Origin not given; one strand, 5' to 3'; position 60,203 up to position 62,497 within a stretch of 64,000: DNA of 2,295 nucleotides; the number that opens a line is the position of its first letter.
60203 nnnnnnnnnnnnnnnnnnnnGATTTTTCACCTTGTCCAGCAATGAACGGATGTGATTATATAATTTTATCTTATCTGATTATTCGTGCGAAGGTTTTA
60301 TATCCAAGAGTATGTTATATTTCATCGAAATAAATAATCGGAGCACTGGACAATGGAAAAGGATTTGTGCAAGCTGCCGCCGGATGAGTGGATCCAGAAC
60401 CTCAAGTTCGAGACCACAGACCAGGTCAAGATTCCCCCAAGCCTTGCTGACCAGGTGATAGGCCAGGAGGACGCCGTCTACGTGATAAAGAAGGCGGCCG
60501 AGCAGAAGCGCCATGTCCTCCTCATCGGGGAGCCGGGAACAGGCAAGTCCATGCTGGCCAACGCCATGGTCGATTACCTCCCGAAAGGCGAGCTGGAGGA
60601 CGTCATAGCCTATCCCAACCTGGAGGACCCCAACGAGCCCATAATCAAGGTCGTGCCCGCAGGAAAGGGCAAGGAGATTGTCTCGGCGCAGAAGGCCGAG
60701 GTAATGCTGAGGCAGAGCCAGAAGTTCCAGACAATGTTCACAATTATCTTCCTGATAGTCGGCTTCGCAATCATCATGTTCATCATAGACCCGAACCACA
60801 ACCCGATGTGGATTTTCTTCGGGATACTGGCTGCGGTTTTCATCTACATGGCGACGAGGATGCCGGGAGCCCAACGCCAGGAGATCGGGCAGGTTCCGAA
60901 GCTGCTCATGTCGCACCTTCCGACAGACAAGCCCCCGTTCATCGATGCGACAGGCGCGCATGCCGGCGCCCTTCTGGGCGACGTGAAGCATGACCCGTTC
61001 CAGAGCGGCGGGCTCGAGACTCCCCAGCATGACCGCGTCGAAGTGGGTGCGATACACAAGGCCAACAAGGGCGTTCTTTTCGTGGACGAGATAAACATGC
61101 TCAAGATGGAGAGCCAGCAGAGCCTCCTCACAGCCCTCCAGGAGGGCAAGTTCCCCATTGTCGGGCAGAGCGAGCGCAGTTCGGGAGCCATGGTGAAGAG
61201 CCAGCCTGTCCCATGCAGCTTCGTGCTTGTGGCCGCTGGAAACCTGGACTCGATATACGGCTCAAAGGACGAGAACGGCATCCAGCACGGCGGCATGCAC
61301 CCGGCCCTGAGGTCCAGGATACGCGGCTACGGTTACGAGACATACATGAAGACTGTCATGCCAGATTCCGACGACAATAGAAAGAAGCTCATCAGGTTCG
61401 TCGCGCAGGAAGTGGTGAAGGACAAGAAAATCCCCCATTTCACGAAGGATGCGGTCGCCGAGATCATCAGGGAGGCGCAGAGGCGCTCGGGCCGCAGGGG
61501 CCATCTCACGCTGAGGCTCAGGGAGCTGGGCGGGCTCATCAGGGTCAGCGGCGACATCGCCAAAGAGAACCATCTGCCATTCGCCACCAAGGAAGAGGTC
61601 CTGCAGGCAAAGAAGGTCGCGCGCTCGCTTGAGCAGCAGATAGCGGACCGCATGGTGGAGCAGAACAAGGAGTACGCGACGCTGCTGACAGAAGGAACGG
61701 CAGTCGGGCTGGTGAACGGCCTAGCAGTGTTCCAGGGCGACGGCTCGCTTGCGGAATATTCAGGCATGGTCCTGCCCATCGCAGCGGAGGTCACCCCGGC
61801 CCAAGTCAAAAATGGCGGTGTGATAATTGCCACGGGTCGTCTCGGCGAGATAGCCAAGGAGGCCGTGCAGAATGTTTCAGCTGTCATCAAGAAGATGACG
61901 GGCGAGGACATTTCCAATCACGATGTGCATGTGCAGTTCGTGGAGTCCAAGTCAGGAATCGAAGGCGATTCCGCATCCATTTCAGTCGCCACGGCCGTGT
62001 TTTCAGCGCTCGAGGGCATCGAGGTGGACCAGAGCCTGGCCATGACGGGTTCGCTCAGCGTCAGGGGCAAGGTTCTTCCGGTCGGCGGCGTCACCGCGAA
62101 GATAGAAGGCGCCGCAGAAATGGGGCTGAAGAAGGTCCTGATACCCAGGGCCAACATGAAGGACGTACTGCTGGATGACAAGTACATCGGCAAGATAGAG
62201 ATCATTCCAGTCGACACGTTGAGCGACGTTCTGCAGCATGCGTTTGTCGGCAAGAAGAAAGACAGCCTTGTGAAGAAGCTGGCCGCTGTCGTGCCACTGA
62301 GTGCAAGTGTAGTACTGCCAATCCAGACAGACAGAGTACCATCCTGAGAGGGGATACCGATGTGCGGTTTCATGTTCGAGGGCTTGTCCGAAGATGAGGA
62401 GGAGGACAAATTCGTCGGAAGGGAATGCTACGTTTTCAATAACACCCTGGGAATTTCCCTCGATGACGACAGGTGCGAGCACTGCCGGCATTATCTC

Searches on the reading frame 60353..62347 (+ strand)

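Call 39: search_protein_families(library=pfam, proteins=[window:60353-62347:+], max_evalue=0.0001)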
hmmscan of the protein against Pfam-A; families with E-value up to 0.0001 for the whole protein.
window:60353-62347:+ (664 aa): 16 families
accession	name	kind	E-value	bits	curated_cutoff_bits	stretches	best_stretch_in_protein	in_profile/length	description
PF05362.19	Lon_C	-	1.3e-29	103.7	21.1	1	447-632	23-204/205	Lon protease (S16) C-terminal proteolytic domain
PF00158.32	Sigma54_activat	-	5.7e-16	59.1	20.2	1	230-275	85-130/168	Sigma-54 interaction domain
PF01078.27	Mg_chelatase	-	2.8e-14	53.4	20.3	1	34-84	4-54/207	Magnesium chelatase, subunit ChlI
PF07728.20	AAA_5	-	1.8e-09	38.2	22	0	235-302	65-126/139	AAA domain (dynein-related subfamily)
PF13541.12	ChlI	-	6.5e-09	36.2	27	1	495-601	16-121/121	Subunit ChlI of Mg-chelatase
PF13245.12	AAA_19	-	2.5e-07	31.4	25.1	1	48-272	7-125/134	AAA domain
PF00493.29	MCM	-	1.1e-06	28.4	23.3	0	228-266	111-149/224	MCM P-loop domain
PF12775.13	AAA_7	-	1.9e-06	28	25.8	0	42-80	23-61/181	P-loop containing dynein motor region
PF13401.12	AAA_22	-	2.6e-06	28.2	27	0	51-94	4-33/130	AAA domain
PF14532.12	Sigma54_activ_2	-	2.8e-06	28.1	25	0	45-73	14-42/138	Sigma-54 interaction domain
PF20436.4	LonB_AAA-LID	-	4.7e-06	27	22.4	1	362-419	1-58/65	Archaeal LonB, AAA+ ATPase LID domain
PF13654.12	AAA_32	-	6.9e-06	26.5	21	1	195-297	4-108/133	LonB-like, AAA domain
PF06068.19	TIP49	-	2.1e-05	24.3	23.8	0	239-270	275-306/347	TIP49 P-loop domain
PF05496.18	RuvB_N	-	2.7e-05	24.4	27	0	44-73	21-54/159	Holliday junction DNA helicase RuvB P-loop domain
PF20720.3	nSTAND3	-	7.4e-05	22.9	27.2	0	41-78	6-43/155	Novel STAND NTPase 3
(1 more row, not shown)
